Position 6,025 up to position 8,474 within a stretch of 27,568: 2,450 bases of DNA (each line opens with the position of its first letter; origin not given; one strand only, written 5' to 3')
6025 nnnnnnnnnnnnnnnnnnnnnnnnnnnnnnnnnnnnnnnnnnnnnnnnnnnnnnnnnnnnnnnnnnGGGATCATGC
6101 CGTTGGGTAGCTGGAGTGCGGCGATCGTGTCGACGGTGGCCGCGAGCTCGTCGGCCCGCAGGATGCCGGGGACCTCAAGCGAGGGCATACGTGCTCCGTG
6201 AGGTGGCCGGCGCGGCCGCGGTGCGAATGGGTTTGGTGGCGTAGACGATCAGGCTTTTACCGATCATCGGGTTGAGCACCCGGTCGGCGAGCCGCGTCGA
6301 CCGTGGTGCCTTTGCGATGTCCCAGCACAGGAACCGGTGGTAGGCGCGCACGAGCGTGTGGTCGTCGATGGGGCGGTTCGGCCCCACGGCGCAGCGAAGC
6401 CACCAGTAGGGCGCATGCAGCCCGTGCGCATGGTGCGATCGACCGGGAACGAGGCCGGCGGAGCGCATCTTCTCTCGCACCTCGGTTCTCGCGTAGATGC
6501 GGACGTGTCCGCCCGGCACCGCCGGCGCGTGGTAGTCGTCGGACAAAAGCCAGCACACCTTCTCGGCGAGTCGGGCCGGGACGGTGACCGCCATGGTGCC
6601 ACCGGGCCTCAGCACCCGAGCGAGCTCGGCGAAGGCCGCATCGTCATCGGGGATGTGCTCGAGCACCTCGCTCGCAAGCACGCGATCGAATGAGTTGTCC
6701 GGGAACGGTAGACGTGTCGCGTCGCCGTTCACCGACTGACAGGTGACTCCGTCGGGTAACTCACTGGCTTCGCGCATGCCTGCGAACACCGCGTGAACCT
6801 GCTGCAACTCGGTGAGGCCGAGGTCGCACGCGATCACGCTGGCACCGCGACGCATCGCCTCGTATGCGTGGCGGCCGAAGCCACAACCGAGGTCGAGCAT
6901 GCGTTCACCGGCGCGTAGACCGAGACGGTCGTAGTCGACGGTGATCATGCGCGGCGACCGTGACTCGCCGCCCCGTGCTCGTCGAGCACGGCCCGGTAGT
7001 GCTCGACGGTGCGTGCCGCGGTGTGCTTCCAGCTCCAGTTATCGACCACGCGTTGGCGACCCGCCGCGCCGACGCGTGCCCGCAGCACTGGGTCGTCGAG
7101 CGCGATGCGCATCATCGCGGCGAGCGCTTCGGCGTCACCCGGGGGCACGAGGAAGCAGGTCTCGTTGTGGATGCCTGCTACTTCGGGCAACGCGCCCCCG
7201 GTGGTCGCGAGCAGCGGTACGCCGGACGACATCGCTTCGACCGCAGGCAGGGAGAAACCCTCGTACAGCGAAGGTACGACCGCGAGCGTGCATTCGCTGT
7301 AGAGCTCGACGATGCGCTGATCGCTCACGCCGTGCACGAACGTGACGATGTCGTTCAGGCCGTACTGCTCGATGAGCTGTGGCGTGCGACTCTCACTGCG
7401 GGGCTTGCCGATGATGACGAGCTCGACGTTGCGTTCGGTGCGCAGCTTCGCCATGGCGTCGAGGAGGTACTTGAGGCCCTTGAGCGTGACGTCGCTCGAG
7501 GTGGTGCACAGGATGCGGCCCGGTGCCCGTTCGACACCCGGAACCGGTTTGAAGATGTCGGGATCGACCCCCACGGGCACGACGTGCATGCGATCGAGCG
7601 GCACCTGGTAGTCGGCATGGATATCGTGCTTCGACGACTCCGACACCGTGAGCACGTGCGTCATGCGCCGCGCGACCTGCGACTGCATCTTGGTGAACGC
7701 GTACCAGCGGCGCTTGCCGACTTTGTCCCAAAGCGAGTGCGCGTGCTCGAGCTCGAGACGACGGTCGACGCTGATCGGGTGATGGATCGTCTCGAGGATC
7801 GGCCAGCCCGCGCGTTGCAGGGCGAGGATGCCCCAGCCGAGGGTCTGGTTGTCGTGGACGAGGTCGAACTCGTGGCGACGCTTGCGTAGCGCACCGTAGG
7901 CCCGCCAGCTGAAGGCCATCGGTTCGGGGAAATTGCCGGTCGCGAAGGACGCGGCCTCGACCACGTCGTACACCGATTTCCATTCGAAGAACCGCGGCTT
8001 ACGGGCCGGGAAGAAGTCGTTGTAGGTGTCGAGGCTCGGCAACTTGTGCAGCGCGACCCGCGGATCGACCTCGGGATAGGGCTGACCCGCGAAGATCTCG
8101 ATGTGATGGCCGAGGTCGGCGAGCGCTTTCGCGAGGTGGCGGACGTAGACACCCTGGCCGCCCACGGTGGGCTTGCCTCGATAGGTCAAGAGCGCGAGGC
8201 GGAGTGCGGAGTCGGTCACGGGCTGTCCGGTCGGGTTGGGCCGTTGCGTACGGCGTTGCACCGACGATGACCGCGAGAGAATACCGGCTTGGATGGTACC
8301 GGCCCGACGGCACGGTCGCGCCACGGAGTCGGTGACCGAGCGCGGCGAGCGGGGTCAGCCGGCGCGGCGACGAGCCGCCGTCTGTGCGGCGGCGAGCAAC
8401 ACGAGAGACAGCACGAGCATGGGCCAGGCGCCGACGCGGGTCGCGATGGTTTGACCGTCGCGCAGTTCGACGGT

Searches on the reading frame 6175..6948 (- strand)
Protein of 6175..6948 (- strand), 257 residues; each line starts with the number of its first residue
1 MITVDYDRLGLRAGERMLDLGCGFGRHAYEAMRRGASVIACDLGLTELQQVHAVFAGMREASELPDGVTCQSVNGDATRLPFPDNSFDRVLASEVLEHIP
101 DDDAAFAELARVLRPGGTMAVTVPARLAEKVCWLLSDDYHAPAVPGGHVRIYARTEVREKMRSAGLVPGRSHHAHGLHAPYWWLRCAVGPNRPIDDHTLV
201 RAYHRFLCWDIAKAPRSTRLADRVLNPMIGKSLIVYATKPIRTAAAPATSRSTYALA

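Call 3: search_protein_families(library=pfam, proteins=[window:6175-6948:-], max_evalue=0.01)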
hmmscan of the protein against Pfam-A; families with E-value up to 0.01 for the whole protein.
window:6175-6948:- (257 aa): 9 families
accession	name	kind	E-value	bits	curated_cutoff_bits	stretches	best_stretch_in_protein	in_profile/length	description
PF08241.18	Methyltransf_11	-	2.3e-23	83.1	21.2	1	18-120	1-94/95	Methyltransferase domain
PF13649.12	Methyltransf_25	-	2.6e-19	70.1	27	1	18-117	2-97/97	Methyltransferase domain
PF13489.12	Methyltransf_23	-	1.5e-15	57.8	27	1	8-166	15-159/164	Methyltransferase domain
PF13847.12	Methyltransf_31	-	5.7e-14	52.5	27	1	12-129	2-120/145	Methyltransferase domain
PF08242.18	Methyltransf_12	-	6e-10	40.2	30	1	18-118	1-97/98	Methyltransferase domain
PF02353.26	CMAS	-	4.5e-09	36.5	27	1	5-122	54-165/273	Mycolic acid cyclopropane synthetase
PF01209.24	Ubie_methyltran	-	5.7e-09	36.1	20.1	1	8-122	42-152/233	ubiE/COQ5 methyltransferase family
PF03141.22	Methyltransf_29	-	4.9e-05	22.5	23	1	16-122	120-218/506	Putative S-adenosyl-L-methionine-dependent methyltransferase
PF07021.18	MetW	-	0.0081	16.2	21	0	11-137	11-123/193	Methionine biosynthesis protein MetW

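Call 5: search_solved_structures(query=window:6175-6948:-, max_evalue=0.001, show_alignments=1)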
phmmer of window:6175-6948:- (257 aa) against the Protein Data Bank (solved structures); distinct sequences matched with E-value up to 0.001: 40.
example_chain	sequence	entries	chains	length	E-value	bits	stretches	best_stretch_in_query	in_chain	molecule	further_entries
3bus_A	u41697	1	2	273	6.1e-17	64.7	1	9-127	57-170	Methyltransferase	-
21zq_A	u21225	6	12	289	8.9e-15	57.6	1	7-122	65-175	MitM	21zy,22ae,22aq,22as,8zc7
8zc8_A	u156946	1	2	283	9.2e-15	57.6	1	7-122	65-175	MitM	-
6uv6_A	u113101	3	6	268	5.3e-14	55.1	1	9-122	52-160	D-glucose O-methyltransferase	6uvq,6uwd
5wp5_A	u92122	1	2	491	4.5e-13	52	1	8-129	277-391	Phosphomethylethanolamine N-methyltransferase 2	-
4pne_A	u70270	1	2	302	1.2e-12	50.6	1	7-125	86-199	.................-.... protein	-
6uak_A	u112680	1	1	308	1.9e-11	46.7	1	10-121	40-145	SAM dependent methyltransferase LahSB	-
5gm1_A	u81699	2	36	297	2.5e-11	46.4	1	8-122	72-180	O-methylransferase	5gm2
5wp4_A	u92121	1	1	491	4.3e-11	45.6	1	7-122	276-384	Phosphoethanolamine N-methyltransferase 1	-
4kdc_A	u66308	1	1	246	1.7e-09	40.4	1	7-148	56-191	3-demethylubiquinone-9 3-methyltransferase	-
4krh_A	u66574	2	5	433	1.7e-09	40.4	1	11-123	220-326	Phosphoethanolamine N-methyltransferase 2 | Phospholethanolamine N-methyltransferase 2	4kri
4kdr_A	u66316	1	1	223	7.7e-09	38.2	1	7-120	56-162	3-demethylubiquinone-9 3-methyltransferase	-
5dpm_A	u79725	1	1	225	7.7e-09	38.2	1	7-120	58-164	Ubiquinone biosynthesis O-methyltransferase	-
4ine_A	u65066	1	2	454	1e-08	37.8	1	11-123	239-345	Protein PMT-2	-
2o57_A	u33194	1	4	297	1.4e-08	37.3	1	15-126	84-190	putative sarcosine dimethylglycine methyltransferase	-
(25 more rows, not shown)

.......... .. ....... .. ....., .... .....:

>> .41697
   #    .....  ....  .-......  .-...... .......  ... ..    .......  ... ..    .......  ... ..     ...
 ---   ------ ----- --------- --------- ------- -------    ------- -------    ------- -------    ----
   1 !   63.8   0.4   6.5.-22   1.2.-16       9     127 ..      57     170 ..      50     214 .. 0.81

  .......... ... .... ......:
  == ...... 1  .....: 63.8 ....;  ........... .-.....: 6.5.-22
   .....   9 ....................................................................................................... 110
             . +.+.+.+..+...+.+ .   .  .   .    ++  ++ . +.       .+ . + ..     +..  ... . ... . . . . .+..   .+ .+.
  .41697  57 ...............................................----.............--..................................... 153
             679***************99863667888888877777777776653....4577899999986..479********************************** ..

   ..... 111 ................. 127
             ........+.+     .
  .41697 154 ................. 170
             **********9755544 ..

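Call 21: search_protein_families(library=ncbifam, proteins=[window:6175-6948:-], max_evalue=0.001)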
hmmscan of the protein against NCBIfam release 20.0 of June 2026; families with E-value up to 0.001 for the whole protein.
window:6175-6948:- (257 aa): 35 families (the best 25 are shown)
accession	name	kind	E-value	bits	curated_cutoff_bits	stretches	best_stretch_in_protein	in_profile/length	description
NF001241.0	PRK00216.1-2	equivalog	1.1e-19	71.1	327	1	7-129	45-155/231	demethylmenaquinone methyltransferase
NF045667.1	MTase_DVU1556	equivalog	9.3e-15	54.6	155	1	8-122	17-120/213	DVU_1556 family methyltransferase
NF041255.1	mycofact_MftM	equivalog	5.8e-13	48.8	200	1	11-115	137-235/289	mycofactocin oligosaccharide methyltransferase MftM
NF043040.1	corrin_prot_MT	hypoth_equivalog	5.1e-12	45.7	180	1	13-127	41-156/216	corrinoid protein-associated methyltransferase CpaM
NF001240.0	PRK00216.1-1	equivalog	1.1e-11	44.3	378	1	7-122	57-169/251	bifunctional demethylmenaquinone methyltransferase/2-methoxy-6-polyprenyl-1,4-benzoquinol methylase UbiE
TIGR01934.1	MenG_MenH_UbiE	subfamily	1.7e-11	43.9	158.35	1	9-139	35-159/223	ubiquinone/menaquinone biosynthesis methyltransferase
NF045825.1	FAmtase_mtf2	equivalog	5.3e-11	42.2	400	1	13-122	58-159/248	fatty-acid O-methyltransferase Mtf2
NF041537.1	ArsM_AhpD_UU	exception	5.9e-11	41.7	510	1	12-121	75-180/345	arsenite methyltransferase/AhpD domain selenoprotein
NF041536.1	ArsM_DUF2284_UU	exception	6.7e-11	41.2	575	1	12-121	75-180/459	arsenite methyltransferase/DUF2284 domain selenoprotein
NF047649.1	MTase_UXPK_star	exception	8.7e-11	41.4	460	1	11-121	75-181/283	methyltransferase/UXPK-star double selenoprotein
TIGR02072.1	BioC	equivalog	1.5e-10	41.3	184.95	1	15-123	36-134/244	malonyl-ACP O-methyltransferase BioC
NF045823.1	PthPhpthDimycoMt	equivalog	1.5e-10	40.7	300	1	14-121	67-166/256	phthiotriol/phenolphthiotriol dimycocerosates methyltransferase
NF008823.0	PRK11873.1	subfamily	5.3e-10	39.2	263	1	11-122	75-182/272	arsenite methyltransferase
NF052510.1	methyltran_MpqE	exception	8.7e-10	38.4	335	1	11-121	44-151/234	methyl-plastoquinone biosynthesis methyltransferase MpqE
NF007610.0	PRK10258.1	equivalog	1.9e-09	37.2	342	1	9-123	38-140/251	malonyl-ACP O-methyltransferase BioC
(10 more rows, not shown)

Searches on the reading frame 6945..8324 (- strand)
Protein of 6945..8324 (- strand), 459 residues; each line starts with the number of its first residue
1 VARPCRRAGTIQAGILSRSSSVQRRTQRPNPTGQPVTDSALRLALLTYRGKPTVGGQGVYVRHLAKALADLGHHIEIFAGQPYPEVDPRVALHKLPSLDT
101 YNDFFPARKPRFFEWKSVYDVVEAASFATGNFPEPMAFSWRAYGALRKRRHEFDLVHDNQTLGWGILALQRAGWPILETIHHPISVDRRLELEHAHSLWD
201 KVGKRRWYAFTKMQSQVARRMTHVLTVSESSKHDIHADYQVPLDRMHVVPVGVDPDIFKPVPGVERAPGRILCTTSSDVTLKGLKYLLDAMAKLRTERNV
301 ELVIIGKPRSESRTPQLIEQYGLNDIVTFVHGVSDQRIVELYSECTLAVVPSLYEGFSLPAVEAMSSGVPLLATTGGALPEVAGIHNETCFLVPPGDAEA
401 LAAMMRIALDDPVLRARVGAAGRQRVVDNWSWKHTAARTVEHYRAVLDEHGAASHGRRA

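Call 3: search_protein_families(library=pfam, proteins=[window:6945-8324:-], max_evalue=0.01)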
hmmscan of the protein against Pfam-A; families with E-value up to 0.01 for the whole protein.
window:6945-8324:- (459 aa): 7 families
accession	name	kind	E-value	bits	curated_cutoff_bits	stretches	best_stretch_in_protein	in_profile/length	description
PF00534.26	Glycos_transf_1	-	8.2e-34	117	26.4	1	271-425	17-172/172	Glycosyl transferases group 1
PF13692.12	Glyco_trans_1_4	-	1.8e-28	100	27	1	271-411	4-142/142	Glycosyl transferases group 1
PF13439.12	Glyco_transf_4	-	1.4e-24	87.5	28.5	1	54-256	1-169/170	Glycosyltransferase Family 4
PF13579.12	Glyco_trans_4_4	-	1.4e-17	64.9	29.7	1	55-252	1-158/158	Glycosyl transferase 4-like domain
PF20706.3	GT4-conflict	-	1.6e-15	57.4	26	1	210-437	136-383/385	Family 4 Glycosyltransferase in conflict systems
PF13524.12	Glyco_trans_1_2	-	3.5e-08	33.9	25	1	298-438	13-141/144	Glycosyl transferase-like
PF08323.17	Glyco_transf_5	-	0.0031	17.7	22.7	1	54-238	15-227/239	Starch synthase catalytic domain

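Call 6: search_solved_structures(query=window:6945-8324:-, max_evalue=0.001)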
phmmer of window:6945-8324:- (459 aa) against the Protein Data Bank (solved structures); distinct sequences matched with E-value up to 0.001: 66 (the best 60 are shown).
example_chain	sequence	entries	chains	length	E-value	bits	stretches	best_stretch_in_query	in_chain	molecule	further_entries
7qsg_A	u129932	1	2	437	6.8e-118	397.7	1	38-446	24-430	D-inositol 3-phosphate glycosyltransferase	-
6kih_A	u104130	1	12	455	6.3e-28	101.2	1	277-446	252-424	Tll1590 protein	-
3c4q_A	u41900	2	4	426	5.3e-17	65.1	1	137-449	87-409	Predicted glycosyltransferases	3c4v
3c48_A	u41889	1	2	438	8.6e-17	64.5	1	137-448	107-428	Predicted glycosyltransferases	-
3mbo_A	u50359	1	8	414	3e-16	62.7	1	270-437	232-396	Glycosyltransferase, group 1 family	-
5d00_A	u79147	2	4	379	5.4e-16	61.8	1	291-438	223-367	N-acetyl-alpha-D-glucosaminyl L-malate synthase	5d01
2jjm_A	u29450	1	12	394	7.5e-16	61.4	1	270-437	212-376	GLYCOSYL TRANSFERASE, GROUP 1 FAMILY PROTEIN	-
6tvp_A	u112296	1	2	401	7.7e-14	54.7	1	221-446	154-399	Alpha-maltose-1-phosphate synthase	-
3okc_A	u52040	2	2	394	8e-13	51.4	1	272-438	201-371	GDP-mannose-dependent alpha-(1-6)-phosphatidylinositol monomannoside mannosyltransferase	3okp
3oka_A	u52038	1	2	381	8.4e-13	51.3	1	272-438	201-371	GDP-mannose-dependent alpha-(1-6)-phosphatidylinositol monomannoside mannosyltransferase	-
8dvz_A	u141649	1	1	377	1.5e-12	50.5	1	248-451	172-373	N, N'-diacetylbacillosaminyl-diphospho-undecaprenol alpha-1,3-N-acetylgalactosaminyltransf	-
8dvw_A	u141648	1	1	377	2.8e-12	49.6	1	248-451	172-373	N, N'-diacetylbacillosaminyl-diphospho-undecaprenol alpha-1,3-N-acetylgalactosaminyltransf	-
8dqd_A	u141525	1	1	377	3.8e-12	49.1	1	248-451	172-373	N, N'-diacetylbacillosaminyl-diphospho-undecaprenol alpha-1,3-N-acetylgalactosaminyltransf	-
5i45_A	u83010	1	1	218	9e-12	47.9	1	292-437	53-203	Glycosyl transferases group 1 family protein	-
2bis_A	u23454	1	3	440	2.1e-11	46.7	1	282-448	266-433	GLGA GLYCOGEN SYNTHASE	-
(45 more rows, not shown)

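Call 21: search_protein_families(library=ncbifam, proteins=[window:6945-8324:-], max_evalue=0.001)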
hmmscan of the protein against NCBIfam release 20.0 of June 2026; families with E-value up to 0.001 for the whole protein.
window:6945-8324:- (459 aa): 33 families (the best 25 are shown)
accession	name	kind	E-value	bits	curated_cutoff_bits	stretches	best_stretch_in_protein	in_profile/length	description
TIGR02149.1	glgA_Coryne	subfamily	9.7e-28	97.4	302.4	1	219-447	143-391/391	glycogen synthase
TIGR03449.1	mycothiol_MshA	equivalog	1.3e-26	93.5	462.5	1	147-447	97-404/406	D-inositol-3-phosphate glycosyltransferase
TIGR03088.1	stp2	hypoth_equivalog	1.6e-26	93.3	409.05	1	186-446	104-373/374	TIGR03088 family PEP-CTERM/XrtA system glycosyltransferase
NF041876.1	EPS_EpsE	equivalog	4.4e-26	92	400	1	226-437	167-387/389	exopolysaccharide biosynthesis GT4 family glycosyltransferase EpsE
TIGR03999.1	thiol_BshA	equivalog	9.4e-24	84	273.7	1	246-447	169-374/375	N-acetyl-alpha-D-glucosaminyl L-malate synthase BshA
TIGR04047.1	MSMEG_0565_glyc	hypoth_equivalog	5.6e-22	78.3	259.85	1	211-445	129-373/373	MSMEG_0565 family glycosyltransferase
TIGR04063.1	stp3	hypoth_equivalog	4.6e-17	62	442.05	1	206-447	143-396/397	TIGR04063 family PEP-CTERM/XrtA system glycosyltransferase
NF038295.1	EPS_HpsP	equivalog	2.9e-15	56.2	550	1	281-446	219-387/388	hormogonium polysaccharide biosynthesis glycosyltransferase HpsP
NF053787.1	GlcN_PG_synth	equivalog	8.2e-15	54.5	480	1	219-447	142-360/361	N-acetylglucosaminyl phosphatidylglycerol synthase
NF038229.1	Glyco4_Geo_Pelo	equivalog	5e-14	52.1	400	1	215-447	104-337/338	GPMC system family 4 glycosyltransferase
NF012028.0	PRK15484.1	subfamily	1.5e-13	50.6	618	1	281-441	205-373/380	lipopolysaccharide N-acetylglucosaminyltransferase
TIGR04157.1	glyco_rSAM_CFB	subfamily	1.7e-13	50.3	400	1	281-383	239-339/406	TIGR04157 family glycosyltransferase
NF041010.1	glycosy_Agl16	equivalog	2.9e-12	46.1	575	1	205-445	118-350/352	glycosylation protein Agl16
NF047684.1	TeichurnBiosyTuaC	equivalog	3.9e-12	45.8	550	1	279-447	229-390/391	teichuronic acid biosynthesis protein TuaC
NF041879.1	EPS_EpsH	equivalog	2.8e-11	42.8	800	1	275-456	243-426/431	exopolysaccharide biosynthesis glycosyltransferase EpsH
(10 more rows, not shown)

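Call 26: search_solved_structures(query=window:6945-8324:-, max_evalue=1e-50, show_alignments=1)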
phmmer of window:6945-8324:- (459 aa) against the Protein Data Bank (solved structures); distinct sequences matched with E-value up to 1e-50: 1.
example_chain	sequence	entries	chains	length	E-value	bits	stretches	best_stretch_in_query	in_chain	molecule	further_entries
7qsg_A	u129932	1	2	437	6.8e-118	397.7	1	38-446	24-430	D-inositol 3-phosphate glycosyltransferase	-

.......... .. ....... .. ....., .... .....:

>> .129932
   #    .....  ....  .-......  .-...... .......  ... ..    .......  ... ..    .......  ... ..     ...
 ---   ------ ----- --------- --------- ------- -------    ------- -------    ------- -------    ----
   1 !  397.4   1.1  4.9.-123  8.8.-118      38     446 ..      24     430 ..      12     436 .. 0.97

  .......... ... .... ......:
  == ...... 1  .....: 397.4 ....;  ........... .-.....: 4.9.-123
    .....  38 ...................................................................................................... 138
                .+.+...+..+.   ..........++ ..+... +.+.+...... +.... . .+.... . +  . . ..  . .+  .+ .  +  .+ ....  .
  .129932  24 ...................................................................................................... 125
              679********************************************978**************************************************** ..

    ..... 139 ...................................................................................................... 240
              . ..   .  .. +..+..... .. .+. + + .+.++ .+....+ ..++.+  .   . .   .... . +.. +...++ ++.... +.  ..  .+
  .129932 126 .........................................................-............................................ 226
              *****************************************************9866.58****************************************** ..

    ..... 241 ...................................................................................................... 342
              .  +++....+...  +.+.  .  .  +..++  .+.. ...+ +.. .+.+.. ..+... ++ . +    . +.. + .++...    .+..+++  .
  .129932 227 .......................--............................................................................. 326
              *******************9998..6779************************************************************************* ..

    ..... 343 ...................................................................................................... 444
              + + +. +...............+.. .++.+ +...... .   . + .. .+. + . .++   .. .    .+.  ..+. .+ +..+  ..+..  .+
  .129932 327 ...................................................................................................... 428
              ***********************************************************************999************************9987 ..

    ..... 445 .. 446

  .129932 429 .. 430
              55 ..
